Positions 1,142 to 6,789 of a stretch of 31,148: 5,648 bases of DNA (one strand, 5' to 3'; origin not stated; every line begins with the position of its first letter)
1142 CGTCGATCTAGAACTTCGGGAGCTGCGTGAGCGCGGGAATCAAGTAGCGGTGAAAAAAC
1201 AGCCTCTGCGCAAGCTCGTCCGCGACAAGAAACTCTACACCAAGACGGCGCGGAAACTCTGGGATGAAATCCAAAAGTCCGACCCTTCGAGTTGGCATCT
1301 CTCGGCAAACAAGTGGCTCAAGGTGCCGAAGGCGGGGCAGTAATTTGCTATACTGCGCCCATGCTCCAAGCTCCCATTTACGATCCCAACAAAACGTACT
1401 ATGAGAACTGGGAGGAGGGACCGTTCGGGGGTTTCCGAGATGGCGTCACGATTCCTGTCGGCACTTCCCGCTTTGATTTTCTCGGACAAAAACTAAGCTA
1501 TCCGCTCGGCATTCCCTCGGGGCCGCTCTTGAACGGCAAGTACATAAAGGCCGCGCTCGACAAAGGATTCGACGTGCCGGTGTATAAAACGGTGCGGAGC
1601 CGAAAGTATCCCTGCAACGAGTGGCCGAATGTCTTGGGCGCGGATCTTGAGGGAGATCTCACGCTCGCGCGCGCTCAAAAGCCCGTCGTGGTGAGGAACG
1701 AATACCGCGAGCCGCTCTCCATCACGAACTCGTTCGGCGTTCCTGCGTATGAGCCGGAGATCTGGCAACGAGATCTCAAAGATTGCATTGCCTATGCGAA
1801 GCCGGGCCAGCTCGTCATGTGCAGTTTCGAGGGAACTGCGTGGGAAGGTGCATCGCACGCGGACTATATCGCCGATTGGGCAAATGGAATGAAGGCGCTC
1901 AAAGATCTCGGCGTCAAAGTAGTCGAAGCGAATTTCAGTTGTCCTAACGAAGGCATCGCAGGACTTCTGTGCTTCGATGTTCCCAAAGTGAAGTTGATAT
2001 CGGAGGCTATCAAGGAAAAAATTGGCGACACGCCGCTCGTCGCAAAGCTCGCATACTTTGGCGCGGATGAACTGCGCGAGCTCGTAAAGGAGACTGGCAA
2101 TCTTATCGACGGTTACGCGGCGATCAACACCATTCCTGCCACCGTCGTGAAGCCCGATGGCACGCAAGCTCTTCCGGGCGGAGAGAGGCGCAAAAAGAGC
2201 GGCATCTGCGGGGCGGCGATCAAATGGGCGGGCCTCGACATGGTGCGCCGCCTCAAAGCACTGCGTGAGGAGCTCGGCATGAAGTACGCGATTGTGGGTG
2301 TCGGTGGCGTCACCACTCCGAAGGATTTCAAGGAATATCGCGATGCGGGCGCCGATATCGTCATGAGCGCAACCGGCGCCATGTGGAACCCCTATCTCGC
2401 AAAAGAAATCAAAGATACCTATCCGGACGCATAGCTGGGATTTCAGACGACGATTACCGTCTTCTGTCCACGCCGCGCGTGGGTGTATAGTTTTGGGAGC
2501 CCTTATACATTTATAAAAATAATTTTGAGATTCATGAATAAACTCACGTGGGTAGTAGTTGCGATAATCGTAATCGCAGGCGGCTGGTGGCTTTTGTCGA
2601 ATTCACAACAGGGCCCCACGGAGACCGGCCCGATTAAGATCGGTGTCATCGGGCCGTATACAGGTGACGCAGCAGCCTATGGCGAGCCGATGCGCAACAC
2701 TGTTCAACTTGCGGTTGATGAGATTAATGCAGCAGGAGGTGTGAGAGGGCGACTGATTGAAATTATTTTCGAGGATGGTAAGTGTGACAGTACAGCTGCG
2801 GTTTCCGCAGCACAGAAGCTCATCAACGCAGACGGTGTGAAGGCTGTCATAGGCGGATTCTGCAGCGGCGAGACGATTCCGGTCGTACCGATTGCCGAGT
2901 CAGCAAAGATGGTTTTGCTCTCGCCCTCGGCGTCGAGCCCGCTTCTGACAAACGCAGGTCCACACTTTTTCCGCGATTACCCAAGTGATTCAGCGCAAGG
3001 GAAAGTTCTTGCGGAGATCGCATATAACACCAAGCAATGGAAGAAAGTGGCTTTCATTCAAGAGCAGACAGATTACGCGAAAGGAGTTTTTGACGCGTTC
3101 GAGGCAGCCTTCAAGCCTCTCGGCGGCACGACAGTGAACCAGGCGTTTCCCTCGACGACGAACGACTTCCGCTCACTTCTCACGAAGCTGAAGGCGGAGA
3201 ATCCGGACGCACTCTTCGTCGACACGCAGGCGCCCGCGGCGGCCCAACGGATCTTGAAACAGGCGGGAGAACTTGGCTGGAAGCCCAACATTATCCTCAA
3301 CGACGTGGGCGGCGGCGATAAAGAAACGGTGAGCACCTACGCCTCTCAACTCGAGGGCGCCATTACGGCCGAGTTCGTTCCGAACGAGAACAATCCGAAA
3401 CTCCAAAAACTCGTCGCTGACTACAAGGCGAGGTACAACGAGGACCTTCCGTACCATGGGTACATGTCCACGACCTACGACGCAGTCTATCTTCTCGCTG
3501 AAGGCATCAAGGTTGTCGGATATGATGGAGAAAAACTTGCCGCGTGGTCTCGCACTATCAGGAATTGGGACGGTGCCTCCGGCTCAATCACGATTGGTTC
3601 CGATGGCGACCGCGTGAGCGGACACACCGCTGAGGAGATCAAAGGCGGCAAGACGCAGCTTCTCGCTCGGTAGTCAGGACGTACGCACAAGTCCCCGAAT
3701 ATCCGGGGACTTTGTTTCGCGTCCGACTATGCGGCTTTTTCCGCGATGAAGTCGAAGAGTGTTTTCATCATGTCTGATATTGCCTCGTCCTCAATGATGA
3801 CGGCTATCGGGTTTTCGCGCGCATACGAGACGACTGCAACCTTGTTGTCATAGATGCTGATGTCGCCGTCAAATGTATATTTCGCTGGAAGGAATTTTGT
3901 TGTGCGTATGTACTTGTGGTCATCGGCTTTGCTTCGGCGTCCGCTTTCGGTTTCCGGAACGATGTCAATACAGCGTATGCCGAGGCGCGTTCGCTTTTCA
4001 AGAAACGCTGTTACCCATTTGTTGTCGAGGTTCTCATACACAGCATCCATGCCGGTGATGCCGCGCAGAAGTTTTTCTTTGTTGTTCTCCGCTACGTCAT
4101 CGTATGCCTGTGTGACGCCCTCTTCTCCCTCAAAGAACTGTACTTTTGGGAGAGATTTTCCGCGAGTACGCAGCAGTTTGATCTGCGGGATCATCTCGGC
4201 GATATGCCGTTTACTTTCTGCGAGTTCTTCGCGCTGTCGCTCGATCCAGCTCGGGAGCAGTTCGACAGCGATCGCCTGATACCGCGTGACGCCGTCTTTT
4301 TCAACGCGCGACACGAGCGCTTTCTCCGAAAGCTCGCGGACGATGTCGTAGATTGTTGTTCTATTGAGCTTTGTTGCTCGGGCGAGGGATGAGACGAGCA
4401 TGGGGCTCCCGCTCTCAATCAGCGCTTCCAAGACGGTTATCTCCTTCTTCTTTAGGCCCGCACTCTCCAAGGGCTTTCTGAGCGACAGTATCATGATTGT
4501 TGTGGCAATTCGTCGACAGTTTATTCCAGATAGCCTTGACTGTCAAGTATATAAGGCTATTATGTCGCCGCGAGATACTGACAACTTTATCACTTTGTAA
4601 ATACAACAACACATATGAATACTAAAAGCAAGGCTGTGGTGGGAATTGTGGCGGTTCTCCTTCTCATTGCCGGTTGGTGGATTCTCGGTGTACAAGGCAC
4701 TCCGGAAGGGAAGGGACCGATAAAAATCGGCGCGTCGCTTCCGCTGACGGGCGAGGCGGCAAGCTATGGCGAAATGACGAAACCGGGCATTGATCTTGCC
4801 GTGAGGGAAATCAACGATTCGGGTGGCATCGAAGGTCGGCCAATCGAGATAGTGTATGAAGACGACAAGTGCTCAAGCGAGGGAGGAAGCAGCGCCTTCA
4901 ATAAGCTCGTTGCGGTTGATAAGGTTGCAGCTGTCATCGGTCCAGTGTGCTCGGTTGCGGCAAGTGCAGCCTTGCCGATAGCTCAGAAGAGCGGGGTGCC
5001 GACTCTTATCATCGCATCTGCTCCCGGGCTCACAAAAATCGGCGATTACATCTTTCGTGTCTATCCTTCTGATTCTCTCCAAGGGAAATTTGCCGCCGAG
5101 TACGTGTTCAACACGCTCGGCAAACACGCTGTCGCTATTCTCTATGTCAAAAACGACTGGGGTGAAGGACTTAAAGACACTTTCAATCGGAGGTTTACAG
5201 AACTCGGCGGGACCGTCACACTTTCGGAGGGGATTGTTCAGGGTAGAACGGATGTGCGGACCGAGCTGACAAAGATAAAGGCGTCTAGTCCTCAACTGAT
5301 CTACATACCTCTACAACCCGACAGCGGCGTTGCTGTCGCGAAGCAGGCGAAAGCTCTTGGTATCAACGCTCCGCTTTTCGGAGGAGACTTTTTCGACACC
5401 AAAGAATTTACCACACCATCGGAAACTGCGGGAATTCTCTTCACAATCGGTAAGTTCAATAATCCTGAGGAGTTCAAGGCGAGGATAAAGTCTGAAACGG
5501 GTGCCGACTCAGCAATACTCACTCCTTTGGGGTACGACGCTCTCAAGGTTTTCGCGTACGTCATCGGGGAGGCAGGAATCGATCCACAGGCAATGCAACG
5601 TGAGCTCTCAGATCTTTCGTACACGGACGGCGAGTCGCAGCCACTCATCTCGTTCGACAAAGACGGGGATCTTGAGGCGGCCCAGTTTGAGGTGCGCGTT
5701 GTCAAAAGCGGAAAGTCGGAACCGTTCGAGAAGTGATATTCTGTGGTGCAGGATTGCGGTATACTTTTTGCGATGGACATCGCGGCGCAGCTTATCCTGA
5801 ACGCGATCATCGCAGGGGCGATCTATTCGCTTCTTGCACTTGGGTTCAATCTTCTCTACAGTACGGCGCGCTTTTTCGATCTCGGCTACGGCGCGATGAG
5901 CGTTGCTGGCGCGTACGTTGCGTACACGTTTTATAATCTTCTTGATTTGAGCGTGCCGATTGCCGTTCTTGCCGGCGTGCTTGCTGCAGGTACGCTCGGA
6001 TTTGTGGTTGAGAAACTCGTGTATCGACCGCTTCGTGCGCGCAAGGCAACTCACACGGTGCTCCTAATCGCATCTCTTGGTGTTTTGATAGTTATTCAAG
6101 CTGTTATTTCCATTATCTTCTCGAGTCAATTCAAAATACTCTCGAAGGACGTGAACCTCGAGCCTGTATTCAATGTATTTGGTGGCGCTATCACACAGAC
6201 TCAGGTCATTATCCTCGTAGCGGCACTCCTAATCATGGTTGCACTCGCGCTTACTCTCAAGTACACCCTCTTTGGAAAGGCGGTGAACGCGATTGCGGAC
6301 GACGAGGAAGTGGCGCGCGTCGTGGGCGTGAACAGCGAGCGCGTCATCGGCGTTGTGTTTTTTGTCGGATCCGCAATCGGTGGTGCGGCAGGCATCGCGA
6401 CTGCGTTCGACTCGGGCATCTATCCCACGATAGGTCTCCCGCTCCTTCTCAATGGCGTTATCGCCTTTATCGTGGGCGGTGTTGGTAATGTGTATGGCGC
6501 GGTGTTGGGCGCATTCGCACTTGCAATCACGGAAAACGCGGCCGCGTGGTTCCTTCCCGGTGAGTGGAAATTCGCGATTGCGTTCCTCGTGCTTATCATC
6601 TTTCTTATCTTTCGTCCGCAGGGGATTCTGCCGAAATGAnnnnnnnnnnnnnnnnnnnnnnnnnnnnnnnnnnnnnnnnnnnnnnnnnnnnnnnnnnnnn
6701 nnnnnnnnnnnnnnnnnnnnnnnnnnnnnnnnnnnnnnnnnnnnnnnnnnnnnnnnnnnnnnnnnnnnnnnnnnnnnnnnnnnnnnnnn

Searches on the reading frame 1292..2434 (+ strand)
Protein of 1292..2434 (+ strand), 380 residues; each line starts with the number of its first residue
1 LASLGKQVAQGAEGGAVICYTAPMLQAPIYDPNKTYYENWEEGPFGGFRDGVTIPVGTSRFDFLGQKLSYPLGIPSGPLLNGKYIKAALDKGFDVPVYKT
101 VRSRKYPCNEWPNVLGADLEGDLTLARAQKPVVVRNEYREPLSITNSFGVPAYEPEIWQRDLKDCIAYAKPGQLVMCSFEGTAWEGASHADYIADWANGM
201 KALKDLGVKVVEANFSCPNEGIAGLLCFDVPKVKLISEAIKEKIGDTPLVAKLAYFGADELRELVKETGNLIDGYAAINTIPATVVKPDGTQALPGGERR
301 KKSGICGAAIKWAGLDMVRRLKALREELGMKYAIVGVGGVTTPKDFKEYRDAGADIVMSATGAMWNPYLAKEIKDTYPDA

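Call 84: search_protein_families(library=pfam, proteins=[window:1292-2434:+], max_evalue=0.0001)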
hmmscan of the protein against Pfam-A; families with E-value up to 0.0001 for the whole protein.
window:1292-2434:+ (380 aa): 1 family
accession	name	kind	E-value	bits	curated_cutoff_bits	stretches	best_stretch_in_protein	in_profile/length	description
PF01180.27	DHO_dh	-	3.2e-16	59.8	27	1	183-375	105-285/291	Dihydroorotate dehydrogenase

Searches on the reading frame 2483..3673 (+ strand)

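Call 84: search_protein_families(library=pfam, proteins=[window:2483-3673:+], max_evalue=0.0001)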
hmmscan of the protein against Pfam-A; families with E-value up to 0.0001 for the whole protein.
window:2483-3673:+ (396 aa): 3 families
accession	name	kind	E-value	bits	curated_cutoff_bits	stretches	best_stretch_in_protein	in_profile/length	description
PF13458.12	Peripla_BP_6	-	2.7e-62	211.9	31.7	1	50-375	1-326/343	Periplasmic binding protein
PF01094.35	ANF_receptor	-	2.6e-43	148.9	25.4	1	71-380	3-343/353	Receptor family ligand binding region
PF13433.12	Peripla_BP_5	-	1.8e-24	87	27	1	51-354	1-303/363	Periplasmic binding protein domain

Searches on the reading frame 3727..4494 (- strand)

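Call 84: search_protein_families(library=pfam, proteins=[window:3727-4494:-], max_evalue=0.0001)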
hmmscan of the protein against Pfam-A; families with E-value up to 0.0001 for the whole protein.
window:3727-4494:- (255 aa): 1 family
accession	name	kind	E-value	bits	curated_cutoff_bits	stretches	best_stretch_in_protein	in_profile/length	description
PF01978.25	TrmB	-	1.5e-09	38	25.6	1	9-77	1-67/68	Sugar-specific transcriptional regulator TrmB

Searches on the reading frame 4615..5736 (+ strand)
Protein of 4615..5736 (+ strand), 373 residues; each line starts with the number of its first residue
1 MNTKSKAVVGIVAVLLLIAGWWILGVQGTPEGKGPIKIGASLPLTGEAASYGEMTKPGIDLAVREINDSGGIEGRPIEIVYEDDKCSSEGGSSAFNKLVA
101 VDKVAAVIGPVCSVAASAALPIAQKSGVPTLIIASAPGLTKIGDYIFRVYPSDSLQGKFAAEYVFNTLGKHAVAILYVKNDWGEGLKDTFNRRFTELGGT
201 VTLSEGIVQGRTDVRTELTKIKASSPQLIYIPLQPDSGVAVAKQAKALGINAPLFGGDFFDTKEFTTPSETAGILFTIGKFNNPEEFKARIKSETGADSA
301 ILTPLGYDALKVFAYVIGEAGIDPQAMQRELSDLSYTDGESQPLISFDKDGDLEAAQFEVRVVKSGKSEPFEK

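Call 84: search_protein_families(library=pfam, proteins=[window:4615-5736:+], max_evalue=0.0001)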
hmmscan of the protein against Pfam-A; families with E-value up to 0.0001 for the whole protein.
window:4615-5736:+ (373 aa): 3 families
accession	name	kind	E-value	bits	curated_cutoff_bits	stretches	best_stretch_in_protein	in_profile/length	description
PF13458.12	Peripla_BP_6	-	6.1e-55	187.7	31.7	1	35-366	1-342/343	Periplasmic binding protein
PF01094.35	ANF_receptor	-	3.1e-27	96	25.4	1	57-360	4-347/353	Receptor family ligand binding region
PF13433.12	Peripla_BP_5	-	9.8e-14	51.7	27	1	36-252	1-215/363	Periplasmic binding protein domain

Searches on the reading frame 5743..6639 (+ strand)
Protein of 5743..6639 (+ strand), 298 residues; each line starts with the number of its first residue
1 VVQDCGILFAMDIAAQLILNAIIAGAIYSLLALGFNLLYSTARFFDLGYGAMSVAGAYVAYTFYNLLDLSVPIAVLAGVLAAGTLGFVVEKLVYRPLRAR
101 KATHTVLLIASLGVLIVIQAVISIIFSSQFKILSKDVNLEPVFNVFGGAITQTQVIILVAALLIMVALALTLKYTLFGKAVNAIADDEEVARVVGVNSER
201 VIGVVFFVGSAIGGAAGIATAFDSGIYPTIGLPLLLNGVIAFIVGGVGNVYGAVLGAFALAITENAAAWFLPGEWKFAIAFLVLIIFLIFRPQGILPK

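Call 84: search_protein_families(library=pfam, proteins=[window:5743-6639:+], max_evalue=0.0001)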
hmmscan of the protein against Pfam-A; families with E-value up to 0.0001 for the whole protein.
window:5743-6639:+ (298 aa): 1 family
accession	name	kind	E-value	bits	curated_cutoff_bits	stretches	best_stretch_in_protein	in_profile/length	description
PF02653.21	BPD_transp_2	-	2.8e-38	132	26.8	1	18-288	2-269/269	Branched-chain amino acid transport system / permease component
